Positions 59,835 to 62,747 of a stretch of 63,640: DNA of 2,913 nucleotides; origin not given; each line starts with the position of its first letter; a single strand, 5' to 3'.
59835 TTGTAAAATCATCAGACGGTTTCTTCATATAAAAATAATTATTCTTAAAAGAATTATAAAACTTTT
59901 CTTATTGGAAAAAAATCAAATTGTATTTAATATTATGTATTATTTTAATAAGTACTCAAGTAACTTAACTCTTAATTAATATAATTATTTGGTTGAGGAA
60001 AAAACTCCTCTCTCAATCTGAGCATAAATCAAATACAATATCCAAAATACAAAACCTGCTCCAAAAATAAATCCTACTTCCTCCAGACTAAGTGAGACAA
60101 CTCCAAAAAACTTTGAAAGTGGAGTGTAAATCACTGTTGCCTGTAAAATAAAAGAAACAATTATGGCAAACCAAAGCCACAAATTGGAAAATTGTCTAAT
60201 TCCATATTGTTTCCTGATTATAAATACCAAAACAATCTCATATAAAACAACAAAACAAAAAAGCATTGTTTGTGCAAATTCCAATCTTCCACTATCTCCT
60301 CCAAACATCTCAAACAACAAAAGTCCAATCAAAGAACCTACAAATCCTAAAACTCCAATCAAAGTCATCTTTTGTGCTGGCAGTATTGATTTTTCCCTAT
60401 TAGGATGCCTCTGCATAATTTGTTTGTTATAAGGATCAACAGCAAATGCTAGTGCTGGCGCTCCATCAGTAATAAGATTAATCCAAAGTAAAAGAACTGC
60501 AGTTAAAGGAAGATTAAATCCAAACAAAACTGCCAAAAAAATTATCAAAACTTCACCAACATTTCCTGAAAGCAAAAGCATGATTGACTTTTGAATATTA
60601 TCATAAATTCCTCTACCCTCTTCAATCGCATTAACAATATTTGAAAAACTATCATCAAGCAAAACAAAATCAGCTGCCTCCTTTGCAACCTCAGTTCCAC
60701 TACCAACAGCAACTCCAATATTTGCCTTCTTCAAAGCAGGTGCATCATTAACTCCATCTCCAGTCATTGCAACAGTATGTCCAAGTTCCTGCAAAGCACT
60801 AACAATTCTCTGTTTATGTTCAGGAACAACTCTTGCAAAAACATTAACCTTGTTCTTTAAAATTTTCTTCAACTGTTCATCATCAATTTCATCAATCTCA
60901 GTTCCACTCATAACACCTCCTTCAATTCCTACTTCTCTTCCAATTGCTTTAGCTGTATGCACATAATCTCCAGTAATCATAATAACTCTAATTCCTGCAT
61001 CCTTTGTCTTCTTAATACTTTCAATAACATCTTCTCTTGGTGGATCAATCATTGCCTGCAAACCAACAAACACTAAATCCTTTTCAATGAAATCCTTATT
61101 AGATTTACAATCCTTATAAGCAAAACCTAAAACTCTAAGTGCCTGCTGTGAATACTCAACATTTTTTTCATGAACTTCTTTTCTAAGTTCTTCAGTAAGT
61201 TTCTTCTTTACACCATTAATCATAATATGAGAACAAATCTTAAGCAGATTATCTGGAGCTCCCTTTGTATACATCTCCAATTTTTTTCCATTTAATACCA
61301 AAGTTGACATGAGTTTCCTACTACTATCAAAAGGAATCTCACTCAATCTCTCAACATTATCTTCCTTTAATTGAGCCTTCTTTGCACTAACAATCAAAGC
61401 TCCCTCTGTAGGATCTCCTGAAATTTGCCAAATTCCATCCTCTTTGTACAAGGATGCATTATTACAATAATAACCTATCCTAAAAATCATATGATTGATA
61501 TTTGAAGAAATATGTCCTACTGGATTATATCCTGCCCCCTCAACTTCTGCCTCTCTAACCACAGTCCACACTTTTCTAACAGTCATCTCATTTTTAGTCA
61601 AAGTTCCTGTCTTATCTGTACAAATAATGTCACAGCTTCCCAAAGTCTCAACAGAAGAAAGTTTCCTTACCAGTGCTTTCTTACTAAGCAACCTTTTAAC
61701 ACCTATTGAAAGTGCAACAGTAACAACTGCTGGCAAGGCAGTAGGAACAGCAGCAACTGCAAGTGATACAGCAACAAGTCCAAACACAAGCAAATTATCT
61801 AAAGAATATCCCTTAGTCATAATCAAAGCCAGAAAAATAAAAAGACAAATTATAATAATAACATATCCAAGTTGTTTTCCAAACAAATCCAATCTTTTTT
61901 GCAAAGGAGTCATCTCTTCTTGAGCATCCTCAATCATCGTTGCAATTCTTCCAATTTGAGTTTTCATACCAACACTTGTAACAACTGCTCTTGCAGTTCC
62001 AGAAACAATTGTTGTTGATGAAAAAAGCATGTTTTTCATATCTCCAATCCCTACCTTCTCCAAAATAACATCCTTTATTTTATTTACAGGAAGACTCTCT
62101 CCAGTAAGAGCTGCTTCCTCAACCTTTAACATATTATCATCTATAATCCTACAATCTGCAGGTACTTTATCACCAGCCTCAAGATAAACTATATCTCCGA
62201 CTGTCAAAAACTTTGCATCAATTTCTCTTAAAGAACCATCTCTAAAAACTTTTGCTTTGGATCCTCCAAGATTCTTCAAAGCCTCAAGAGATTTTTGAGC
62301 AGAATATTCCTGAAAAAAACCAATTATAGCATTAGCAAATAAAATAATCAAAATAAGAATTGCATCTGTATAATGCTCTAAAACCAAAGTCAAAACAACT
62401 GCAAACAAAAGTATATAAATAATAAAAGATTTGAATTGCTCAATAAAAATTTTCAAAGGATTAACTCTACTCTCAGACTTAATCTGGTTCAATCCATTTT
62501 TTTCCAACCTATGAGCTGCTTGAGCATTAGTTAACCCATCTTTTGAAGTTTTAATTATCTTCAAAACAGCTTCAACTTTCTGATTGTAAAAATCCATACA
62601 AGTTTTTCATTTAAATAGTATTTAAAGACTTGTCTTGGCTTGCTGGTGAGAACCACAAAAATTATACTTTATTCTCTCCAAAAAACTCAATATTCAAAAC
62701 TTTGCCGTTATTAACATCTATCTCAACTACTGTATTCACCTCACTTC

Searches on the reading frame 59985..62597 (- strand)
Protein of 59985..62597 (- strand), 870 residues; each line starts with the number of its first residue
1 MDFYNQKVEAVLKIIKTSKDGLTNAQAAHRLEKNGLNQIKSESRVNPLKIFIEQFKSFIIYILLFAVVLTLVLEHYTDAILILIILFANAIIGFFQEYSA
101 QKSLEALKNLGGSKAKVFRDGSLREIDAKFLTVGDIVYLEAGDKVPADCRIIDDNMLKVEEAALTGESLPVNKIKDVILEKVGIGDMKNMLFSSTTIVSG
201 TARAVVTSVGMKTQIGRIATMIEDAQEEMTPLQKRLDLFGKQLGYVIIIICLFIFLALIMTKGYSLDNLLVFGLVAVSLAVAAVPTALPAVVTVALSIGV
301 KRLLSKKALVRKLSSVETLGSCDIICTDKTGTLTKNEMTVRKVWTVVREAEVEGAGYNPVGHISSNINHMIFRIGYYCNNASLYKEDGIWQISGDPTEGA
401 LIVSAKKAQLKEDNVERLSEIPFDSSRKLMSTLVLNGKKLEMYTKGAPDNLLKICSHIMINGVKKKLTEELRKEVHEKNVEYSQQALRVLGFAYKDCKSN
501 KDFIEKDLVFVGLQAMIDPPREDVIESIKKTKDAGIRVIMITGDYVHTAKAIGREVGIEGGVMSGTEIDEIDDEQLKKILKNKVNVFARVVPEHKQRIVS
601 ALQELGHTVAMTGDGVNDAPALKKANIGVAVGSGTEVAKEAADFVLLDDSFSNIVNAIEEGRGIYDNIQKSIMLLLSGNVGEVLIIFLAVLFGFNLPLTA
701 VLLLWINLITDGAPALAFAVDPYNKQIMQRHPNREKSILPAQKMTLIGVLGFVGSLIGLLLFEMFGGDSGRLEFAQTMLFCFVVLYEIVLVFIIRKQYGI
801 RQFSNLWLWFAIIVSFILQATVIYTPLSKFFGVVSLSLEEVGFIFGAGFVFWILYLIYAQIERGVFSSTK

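Call 14: search_protein_families(library=pfam, proteins=[window:59985-62597:-], max_evalue=0.0001)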
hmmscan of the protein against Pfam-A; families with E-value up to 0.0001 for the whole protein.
window:59985-62597:- (870 aa): 7 families
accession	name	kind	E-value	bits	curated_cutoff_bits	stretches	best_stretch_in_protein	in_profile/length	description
PF00122.25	E1-E2_ATPase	-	2.2e-53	180.9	28.1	1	113-305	5-180/181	E1-E2 ATPase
PF00689.26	Cation_ATPase_C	-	2.1e-34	119.3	27.3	1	696-858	2-172/175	Cation transporting ATPase, C-terminus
PF00702.32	Hydrolase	-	5e-23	82.9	26.4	1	502-626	83-191/191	haloacid dehalogenase-like hydrolase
PF13246.12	Cation_ATPase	-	6.8e-20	71.3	21.7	1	377-458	2-91/91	Cation transport ATPase (P-type)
PF00690.31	Cation_ATPase_N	-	7.2e-18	64.5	20.4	1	4-69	2-68/69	Cation transporter/ATPase, N-terminus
PF08282.18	Hydrolase_3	-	3.2e-08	34.1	20.9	1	607-657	204-254/255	haloacid dehalogenase-like hydrolase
PF12710.13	HAD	-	7.3e-05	23.7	27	0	521-623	87-189/189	haloacid dehalogenase-like hydrolase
